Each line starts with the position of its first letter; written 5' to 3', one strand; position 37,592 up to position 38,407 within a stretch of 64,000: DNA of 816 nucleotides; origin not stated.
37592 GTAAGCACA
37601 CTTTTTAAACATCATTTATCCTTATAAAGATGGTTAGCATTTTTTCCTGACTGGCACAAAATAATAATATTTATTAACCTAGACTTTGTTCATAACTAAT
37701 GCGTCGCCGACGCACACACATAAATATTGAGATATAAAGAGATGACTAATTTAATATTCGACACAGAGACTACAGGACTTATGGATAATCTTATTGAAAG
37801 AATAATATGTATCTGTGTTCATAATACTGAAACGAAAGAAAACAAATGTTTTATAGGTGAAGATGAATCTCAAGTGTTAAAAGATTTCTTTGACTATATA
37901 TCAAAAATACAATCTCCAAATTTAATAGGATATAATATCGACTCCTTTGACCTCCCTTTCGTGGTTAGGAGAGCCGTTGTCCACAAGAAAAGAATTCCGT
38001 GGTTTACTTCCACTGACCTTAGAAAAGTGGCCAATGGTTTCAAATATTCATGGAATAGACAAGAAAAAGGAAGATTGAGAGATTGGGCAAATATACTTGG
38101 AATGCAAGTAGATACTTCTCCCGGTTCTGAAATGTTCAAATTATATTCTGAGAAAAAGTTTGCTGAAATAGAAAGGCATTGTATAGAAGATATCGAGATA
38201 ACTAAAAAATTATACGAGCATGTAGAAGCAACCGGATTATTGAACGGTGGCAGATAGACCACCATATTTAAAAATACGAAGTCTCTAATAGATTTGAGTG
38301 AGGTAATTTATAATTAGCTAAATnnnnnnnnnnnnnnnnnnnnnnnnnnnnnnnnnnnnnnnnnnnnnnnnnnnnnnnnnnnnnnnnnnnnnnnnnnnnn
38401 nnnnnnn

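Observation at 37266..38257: Palindrome-rich 460-bp gap (origin-like) preceding a DnaQ-like DEDDh exonuclease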

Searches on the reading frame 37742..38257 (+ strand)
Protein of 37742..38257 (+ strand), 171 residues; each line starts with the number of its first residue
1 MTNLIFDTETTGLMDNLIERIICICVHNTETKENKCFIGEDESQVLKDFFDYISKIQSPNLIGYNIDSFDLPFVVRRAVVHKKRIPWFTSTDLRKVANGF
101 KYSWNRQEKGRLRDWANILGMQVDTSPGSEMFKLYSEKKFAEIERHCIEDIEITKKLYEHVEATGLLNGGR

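Call 12: search_protein_families(library=pfam, proteins=[window:37742-38257:+], max_evalue=0.01)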
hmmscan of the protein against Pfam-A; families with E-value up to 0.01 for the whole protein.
window:37742-38257:+ (171 aa): 3 families
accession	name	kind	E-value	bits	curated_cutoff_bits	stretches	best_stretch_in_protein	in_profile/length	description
PF13482.12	RNase_H_2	-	6.3e-14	52.7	22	1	4-161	1-164/165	RNase_H superfamily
PF10108.15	DNA_pol_B_exo2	-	3e-11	43.9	24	1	18-106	8-100/213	Predicted 3'-5' exonuclease related to the exonuclease domain of PolB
PF03104.25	DNA_pol_B_exo1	-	9.8e-10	38.7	23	1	27-92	128-194/242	DNA polymerase family B, exonuclease domain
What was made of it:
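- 37742..38257 (+): Stand-alone 3'-5' exonuclease of the PolB-exonuclease type (171 aa). PF13482 at 6e-14, PF10108 at 3e-11, PF03104 at 1e-9 (call 12).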

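Call 15: find_encoding_contigs(protein=window:37742-38257:+, flank=10000, max_places=10)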
Protein window:37742-38257:+ (171 aa): 1 contig read that carries it; 1 place shown.
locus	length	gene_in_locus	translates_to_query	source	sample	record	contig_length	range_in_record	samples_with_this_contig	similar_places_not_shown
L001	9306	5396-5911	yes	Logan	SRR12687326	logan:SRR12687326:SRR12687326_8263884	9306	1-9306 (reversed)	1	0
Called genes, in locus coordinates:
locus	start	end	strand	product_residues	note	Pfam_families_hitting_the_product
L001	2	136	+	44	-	?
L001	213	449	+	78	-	-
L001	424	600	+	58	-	-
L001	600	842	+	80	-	-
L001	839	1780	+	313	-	PF05014:Nuc_deoxyrib_tr (faint)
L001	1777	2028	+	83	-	-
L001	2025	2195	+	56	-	-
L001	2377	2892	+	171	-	-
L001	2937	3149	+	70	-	-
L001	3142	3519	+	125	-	-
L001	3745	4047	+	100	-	-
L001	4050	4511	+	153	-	-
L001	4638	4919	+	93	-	-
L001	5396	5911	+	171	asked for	PF03104:DNA_pol_B_exo1, PF13482:RNase_H_2, PF10108:DNA_pol_B_exo2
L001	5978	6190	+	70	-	-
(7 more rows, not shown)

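Call 16: find_related_loci(query=window:37742-38254:+, collection=viral_contigs, flank=5000)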
Query window:37742-38254:+ (171 aa) in viral_contigs; peptide patterns used: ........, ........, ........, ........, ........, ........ (x = any residue, [..] = any of these).
7 stretches matched a pattern, but none encodes a relative of the query by tblastn (E <= 1e-3).

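Call 17: find_homologous_proteins(query=window:37742-38254:+, max_evalue=0.001)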
Query window:37742-38254:+ (171 aa): 19 proteins with E <= 0.001 among 74 candidates.
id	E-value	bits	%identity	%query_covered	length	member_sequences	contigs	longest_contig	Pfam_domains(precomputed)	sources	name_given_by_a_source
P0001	2.6e-85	302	75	99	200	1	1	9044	PF13482.13,PF10108.16,PF03104.26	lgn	-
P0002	1.4e-84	300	75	99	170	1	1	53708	PF13482.13,PF10108.16,PF03104.26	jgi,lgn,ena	-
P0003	8.3e-83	294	74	100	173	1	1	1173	PF13482.13,PF10108.16,PF03104.26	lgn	-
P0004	1.1e-82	294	74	100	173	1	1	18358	PF13482.13,PF10108.16,PF03104.26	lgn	-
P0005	3.9e-81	289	73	99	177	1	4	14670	PF13482.13,PF10108.16,PF03104.26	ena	-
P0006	5.7e-79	282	72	98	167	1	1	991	PF13482.13,PF10108.16,PF03104.26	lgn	-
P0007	9.1e-77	275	70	99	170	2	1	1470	PF13482.13,PF10108.16,PF03104.26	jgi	-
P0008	2.9e-76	273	69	99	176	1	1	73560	PF13482.13,PF10108.16,PF03104.26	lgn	-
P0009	1.5e-74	267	66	98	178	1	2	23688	PF13482.13,PF10108.16,PF03104.26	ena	-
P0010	4.3e-74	266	66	98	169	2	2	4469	PF13482.13,PF10108.16,PF03104.26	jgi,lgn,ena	-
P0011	4.1e-71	256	64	97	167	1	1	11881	PF13482.13,PF10108.16,PF03104.26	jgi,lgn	jgi:3'-5' exonuclease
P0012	4.1e-67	243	61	97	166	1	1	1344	PF13482.13,PF10108.16,PF03104.26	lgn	-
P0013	1.7e-66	241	63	98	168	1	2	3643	PF13482.13,PF10108.16,PF03104.26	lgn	-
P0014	3.3e-66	240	60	100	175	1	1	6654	PF13482.13,PF10108.16,PF03104.26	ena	-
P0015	3.4e-66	240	62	98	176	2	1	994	PF13482.13,PF10108.16,PF03104.26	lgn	-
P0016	1.8e-65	238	62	98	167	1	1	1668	PF13482.13,PF10108.16,PF03104.26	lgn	-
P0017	9.5e-64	232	62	98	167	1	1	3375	PF13482.13,PF10108.16,PF03104.26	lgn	-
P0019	6.4e-31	125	40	96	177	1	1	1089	PF13482.13,PF10108.16,PF03104.26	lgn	-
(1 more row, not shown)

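Call 19: find_encoding_contigs(protein=P0002, flank=6000, max_places=3)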
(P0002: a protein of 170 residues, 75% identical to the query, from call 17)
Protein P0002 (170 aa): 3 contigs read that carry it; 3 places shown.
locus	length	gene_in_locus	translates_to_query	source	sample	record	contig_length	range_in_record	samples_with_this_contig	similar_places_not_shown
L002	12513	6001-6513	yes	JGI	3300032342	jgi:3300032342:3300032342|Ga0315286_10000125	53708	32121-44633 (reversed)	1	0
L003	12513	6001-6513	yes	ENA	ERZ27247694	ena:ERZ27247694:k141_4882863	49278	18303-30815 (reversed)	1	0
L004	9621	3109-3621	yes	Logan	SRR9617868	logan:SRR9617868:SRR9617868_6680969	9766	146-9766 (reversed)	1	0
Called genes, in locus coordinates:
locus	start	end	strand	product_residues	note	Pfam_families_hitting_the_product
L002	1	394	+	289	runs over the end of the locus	PF01145:Band_7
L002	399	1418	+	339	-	-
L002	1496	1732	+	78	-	-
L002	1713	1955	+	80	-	-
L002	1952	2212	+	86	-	-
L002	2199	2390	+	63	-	-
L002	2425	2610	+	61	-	-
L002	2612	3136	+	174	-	-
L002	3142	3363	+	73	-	-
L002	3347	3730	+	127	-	-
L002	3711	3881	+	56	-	-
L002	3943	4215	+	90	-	-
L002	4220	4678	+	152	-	-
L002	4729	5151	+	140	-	-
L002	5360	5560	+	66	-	-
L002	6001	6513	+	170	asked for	PF13482:RNase_H_2, PF10108:DNA_pol_B_exo2, PF03104:DNA_pol_B_exo1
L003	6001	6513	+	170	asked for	PF13482:RNase_H_2, PF10108:DNA_pol_B_exo2, PF03104:DNA_pol_B_exo1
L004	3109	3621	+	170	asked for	PF13482:RNase_H_2, PF10108:DNA_pol_B_exo2, PF03104:DNA_pol_B_exo1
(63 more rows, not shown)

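Call 20: find_encoding_contigs(protein=P0008, flank=6000, max_places=3)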
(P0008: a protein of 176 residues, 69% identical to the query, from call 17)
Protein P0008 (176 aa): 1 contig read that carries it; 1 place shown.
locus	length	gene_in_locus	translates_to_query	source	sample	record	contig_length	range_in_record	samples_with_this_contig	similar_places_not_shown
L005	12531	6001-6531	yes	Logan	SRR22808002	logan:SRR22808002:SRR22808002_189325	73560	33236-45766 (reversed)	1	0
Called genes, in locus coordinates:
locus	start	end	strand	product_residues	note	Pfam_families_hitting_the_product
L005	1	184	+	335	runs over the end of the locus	-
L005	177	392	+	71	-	-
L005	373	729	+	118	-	-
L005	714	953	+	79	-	-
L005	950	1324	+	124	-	-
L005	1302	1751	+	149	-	-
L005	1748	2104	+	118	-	-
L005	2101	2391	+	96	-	-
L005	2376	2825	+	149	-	-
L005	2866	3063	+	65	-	-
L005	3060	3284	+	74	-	-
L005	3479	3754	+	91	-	-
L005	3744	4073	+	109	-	-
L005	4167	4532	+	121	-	-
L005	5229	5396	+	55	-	-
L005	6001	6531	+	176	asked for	PF03104:DNA_pol_B_exo1, PF13482:RNase_H_2, PF10108:DNA_pol_B_exo2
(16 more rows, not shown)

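Call 21: find_encoding_contigs(protein=P0004, flank=6000, max_places=3)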
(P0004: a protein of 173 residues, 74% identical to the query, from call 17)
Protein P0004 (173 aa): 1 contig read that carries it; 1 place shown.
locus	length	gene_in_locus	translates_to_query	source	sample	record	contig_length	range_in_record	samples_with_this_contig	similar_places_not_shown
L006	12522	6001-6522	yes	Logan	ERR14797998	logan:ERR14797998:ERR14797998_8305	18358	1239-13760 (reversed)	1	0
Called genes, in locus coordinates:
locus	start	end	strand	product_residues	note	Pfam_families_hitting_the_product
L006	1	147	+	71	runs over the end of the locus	-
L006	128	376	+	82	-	-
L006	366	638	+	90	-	-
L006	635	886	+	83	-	-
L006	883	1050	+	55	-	-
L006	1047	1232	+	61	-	-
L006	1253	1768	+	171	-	-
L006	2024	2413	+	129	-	-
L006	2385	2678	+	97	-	-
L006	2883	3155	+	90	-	-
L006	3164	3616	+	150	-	-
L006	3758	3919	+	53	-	-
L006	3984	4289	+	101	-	-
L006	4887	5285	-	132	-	PF13392:HNH_3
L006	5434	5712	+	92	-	-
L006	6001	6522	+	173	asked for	PF13482:RNase_H_2, PF10108:DNA_pol_B_exo2, PF03104:DNA_pol_B_exo1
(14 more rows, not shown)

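Call 22: find_encoding_contigs(protein=P0009, flank=6000, max_places=3)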
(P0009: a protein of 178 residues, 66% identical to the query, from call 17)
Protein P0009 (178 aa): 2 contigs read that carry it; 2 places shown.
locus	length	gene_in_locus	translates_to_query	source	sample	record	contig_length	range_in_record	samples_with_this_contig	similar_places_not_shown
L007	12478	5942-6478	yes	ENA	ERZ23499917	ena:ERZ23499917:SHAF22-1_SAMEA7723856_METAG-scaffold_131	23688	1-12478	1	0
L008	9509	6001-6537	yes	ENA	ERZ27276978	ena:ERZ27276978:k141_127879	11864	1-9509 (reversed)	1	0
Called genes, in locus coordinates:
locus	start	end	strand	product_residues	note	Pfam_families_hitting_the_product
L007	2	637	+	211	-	?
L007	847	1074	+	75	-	-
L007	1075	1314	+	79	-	-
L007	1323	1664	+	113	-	-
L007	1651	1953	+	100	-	-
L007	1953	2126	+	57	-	-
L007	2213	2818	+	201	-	-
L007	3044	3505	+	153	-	-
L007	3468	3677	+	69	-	-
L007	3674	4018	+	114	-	-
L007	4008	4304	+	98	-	-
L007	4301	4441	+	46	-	-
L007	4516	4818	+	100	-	-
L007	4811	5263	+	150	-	-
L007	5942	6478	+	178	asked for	PF13482:RNase_H_2, PF10108:DNA_pol_B_exo2, PF03104:DNA_pol_B_exo1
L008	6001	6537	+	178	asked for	PF13482:RNase_H_2, PF10108:DNA_pol_B_exo2, PF03104:DNA_pol_B_exo1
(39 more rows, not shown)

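Call 31: find_related_loci(query=A2, collection=metagenome_contigs, flank=3000)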
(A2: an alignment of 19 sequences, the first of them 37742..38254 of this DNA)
Query A2 (171 aa) in metagenome_contigs; peptide patterns used: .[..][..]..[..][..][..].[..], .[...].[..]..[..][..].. (x = any residue, [..] = any of these).
347 stretches matched a pattern; 170 encode a relative of the query (tblastn E <= 1e-3); the best 80 are kept; 80 distinct loci.
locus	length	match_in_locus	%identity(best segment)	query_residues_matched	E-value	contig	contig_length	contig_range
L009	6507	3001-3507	75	1-169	7e-90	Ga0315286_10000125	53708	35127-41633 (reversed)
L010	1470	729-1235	70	1-169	1e-87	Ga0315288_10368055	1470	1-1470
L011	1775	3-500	70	4-169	3e-83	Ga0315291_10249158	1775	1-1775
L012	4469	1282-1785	66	1-168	7e-79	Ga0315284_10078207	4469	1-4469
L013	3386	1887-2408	63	1-170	4e-78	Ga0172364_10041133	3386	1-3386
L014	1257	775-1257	65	3-163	3e-78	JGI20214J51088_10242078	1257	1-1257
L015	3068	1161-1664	56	1-167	3e-64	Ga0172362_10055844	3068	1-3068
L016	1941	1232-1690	47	4-159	1e-44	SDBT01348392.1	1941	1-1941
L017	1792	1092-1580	47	4-169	2e-44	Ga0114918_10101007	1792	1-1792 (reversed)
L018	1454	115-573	49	4-159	4e-44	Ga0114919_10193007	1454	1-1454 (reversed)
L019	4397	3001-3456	47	5-159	1e-41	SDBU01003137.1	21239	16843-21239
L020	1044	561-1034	43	1-159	2e-43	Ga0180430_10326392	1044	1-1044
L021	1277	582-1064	44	5-167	1e-42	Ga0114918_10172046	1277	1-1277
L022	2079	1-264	60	84-171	5e-33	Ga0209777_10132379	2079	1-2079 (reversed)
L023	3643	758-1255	33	4-157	2e-20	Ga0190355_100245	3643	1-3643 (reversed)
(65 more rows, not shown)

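Call 40: find_encoding_contigs(protein=P0001, flank=3000, max_places=2)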
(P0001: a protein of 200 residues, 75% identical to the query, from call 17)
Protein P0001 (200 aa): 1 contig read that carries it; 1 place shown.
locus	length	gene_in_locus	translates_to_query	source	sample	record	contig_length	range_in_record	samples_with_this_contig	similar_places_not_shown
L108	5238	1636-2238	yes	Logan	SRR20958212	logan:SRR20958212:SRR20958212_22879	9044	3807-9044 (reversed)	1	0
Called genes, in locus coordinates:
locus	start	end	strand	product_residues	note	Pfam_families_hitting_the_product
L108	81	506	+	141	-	-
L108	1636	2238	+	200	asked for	PF13482:RNase_H_2, PF10108:DNA_pol_B_exo2, PF03104:DNA_pol_B_exo1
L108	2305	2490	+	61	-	-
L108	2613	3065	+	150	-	-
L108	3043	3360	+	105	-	-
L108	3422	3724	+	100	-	-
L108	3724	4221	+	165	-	-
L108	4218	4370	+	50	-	-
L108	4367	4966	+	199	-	-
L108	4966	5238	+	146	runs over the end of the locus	-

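Call 41: find_encoding_contigs(protein=P0005, flank=3000, max_places=4)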
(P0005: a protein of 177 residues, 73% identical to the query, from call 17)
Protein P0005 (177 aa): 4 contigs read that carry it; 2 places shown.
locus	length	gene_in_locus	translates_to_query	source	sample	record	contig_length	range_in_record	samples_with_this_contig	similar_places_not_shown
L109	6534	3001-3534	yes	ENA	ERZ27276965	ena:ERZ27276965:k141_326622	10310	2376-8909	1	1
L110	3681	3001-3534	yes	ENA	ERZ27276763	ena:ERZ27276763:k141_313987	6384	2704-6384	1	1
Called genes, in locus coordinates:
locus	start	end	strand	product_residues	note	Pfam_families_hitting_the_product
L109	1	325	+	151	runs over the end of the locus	-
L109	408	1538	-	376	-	PF12323:HTH_OrfB_IS605 (weak), PF01385:OrfB_IS605, PF07282:Cas12f1-like_TNB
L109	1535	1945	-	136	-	PF01797:Y1_Tnp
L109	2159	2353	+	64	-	-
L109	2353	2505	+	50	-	-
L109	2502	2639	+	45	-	-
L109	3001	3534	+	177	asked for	PF13482:RNase_H_2, PF10108:DNA_pol_B_exo2, PF03104:DNA_pol_B_exo1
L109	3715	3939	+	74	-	-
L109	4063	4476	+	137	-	-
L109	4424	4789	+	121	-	-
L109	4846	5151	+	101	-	-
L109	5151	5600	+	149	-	-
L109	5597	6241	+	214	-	-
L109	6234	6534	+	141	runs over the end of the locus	-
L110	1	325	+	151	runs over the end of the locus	-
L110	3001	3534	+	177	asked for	PF13482:RNase_H_2, PF10108:DNA_pol_B_exo2, PF03104:DNA_pol_B_exo1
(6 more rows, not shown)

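Call 42: find_encoding_contigs(protein=P0011, flank=3000, max_places=2)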
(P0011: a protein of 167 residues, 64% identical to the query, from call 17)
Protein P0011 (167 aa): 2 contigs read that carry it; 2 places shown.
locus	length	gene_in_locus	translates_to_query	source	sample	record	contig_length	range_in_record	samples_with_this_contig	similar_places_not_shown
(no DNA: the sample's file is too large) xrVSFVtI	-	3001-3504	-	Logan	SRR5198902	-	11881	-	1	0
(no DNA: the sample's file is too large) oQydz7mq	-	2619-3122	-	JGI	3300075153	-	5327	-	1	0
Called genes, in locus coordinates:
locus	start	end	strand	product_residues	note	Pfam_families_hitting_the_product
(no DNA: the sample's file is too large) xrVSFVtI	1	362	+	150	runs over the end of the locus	-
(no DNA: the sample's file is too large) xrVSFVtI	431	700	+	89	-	-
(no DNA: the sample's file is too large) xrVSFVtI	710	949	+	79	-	-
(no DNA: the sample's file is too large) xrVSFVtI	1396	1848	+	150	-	PF13392:HNH_3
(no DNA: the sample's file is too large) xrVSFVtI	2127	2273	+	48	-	-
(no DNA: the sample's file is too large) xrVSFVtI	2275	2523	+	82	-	-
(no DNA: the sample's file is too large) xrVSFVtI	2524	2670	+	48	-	-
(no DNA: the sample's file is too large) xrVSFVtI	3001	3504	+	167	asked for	PF03104:DNA_pol_B_exo1, PF13482:RNase_H_2, PF10108:DNA_pol_B_exo2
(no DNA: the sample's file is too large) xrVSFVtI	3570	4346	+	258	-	PF18780:HNH_repeat (weak), PF00589:Phage_integrase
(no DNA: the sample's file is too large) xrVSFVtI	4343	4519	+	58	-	-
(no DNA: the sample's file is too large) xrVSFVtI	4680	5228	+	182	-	-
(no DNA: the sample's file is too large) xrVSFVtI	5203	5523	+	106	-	-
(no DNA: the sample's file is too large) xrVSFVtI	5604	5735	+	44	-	?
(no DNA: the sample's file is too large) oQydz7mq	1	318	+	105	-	?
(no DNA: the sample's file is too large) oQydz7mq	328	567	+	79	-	-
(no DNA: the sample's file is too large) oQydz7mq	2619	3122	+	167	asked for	PF03104:DNA_pol_B_exo1, PF13482:RNase_H_2, PF10108:DNA_pol_B_exo2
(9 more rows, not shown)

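Call 43: find_encoding_contigs(protein=P0014, flank=3000, max_places=2)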
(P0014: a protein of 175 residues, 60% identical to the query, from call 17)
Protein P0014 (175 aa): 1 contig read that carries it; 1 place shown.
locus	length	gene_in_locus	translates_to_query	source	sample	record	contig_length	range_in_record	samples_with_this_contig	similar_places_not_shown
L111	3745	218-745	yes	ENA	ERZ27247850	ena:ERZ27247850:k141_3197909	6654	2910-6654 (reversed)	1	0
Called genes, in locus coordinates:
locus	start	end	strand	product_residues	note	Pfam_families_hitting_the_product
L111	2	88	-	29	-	?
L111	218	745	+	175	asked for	PF13482:RNase_H_2, PF03104:DNA_pol_B_exo1, PF10108:DNA_pol_B_exo2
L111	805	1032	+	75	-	PF08123:DOT1 (weak)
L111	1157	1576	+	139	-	-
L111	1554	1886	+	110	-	-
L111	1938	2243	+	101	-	-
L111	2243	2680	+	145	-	-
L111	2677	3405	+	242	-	-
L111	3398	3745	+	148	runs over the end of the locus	-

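Call 44: find_encoding_contigs(protein=P0017, flank=3000, max_places=2)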
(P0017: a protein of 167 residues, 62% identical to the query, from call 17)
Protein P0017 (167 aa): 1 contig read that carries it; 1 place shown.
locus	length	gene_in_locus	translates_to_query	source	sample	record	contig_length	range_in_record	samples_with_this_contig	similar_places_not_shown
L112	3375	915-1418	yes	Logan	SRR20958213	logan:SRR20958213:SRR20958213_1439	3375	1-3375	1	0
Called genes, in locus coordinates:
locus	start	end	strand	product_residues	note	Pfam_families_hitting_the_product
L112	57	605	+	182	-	-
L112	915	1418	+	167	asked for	PF13482:RNase_H_2, PF10108:DNA_pol_B_exo2, PF03104:DNA_pol_B_exo1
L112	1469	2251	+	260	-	PF18780:HNH_repeat (weak), PF00589:Phage_integrase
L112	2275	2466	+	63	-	-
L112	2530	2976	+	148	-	-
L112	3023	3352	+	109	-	-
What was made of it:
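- It has terminal inverted repeats enclosing about 70 nt. The neighbourhood attracts mobile genes: IS200/605 in L109, HNH genes, and integrases (calls 21, 22, 41, 44).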

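Call 58: search_protein_families(library=phrogs, proteins=[window:37742-38257:+], max_evalue=0.001)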
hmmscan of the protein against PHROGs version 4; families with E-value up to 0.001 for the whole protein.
window:37742-38257:+ (171 aa): 6 families
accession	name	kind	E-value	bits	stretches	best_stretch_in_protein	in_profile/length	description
phrog_403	-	DNA, RNA and nucleotide metabolism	1.5e-09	38.2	1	31-161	113-246/321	DNA polymerase exonuclease subunit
phrog_262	-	DNA, RNA and nucleotide metabolism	2e-07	30.5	1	28-83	168-223/856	DNA polymerase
phrog_192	-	DNA, RNA and nucleotide metabolism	2.3e-07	31.5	0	43-123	175-248/397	DNA polymerase exonuclease subunit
phrog_17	-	DNA, RNA and nucleotide metabolism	4.1e-07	29.3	1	1-161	670-824/1445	DNA polymerase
phrog_25228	-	DNA, RNA and nucleotide metabolism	1.9e-05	24.9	1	14-84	65-135/326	3'-5' exonuclease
phrog_2062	-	DNA, RNA and nucleotide metabolism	0.00012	21.8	1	39-78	180-219/502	DNA polymerase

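Call 59: search_solved_structures(query=window:37742-38254:+, max_evalue=1, show_alignments=2)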
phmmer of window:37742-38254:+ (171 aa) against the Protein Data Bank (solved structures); distinct sequences matched with E-value up to 1: 38.
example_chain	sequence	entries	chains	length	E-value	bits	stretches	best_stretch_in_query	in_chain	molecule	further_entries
5mdn_A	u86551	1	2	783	0.00072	22.6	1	11-78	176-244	DNA polymerase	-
9ne9_A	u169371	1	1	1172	0.0013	21.8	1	37-82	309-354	DNA polymerase epsilon catalytic subunit A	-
9f6k_A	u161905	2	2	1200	0.0014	21.7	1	37-82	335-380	DNA polymerase epsilon catalytic subunit A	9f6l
9f6d_A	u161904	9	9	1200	0.0015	21.6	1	37-82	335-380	DNA polymerase epsilon catalytic subunit A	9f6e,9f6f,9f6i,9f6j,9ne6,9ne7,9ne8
7pfo_B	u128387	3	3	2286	0.0055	19.8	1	37-82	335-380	DNA polymerase epsilon catalytic subunit A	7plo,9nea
9b8t_A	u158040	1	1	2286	0.0058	19.7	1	37-82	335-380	DNA polymerase epsilon catalytic subunit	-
9b8s_A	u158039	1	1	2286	0.0058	19.7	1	37-82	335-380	DNA polymerase epsilon catalytic subunit A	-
3iay_A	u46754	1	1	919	0.0077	19.3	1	37-89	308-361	DNA polymerase delta catalytic subunit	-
7kc0_A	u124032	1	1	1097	0.0088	19.1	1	37-89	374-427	DNA polymerase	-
6p1h_A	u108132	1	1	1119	0.0088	19.1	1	37-89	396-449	DNA polymerase delta catalytic subunit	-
5h12_A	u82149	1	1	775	0.016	18.2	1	41-80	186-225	Deep Vent DNA Polymerase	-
8zty_A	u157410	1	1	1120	0.052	16.6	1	51-140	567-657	CRISPR-associated endoribonuclease Cas13a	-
6vrc_A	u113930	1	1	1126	0.052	16.6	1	51-140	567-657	CRISPR-associated endoribonuclease Cas13a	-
6vrb_A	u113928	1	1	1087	0.054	16.5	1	51-140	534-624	CRISPR-associated endoribonuclease Cas13a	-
8un9_A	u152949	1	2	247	0.059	16.4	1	5-105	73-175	Exonuclease MrfB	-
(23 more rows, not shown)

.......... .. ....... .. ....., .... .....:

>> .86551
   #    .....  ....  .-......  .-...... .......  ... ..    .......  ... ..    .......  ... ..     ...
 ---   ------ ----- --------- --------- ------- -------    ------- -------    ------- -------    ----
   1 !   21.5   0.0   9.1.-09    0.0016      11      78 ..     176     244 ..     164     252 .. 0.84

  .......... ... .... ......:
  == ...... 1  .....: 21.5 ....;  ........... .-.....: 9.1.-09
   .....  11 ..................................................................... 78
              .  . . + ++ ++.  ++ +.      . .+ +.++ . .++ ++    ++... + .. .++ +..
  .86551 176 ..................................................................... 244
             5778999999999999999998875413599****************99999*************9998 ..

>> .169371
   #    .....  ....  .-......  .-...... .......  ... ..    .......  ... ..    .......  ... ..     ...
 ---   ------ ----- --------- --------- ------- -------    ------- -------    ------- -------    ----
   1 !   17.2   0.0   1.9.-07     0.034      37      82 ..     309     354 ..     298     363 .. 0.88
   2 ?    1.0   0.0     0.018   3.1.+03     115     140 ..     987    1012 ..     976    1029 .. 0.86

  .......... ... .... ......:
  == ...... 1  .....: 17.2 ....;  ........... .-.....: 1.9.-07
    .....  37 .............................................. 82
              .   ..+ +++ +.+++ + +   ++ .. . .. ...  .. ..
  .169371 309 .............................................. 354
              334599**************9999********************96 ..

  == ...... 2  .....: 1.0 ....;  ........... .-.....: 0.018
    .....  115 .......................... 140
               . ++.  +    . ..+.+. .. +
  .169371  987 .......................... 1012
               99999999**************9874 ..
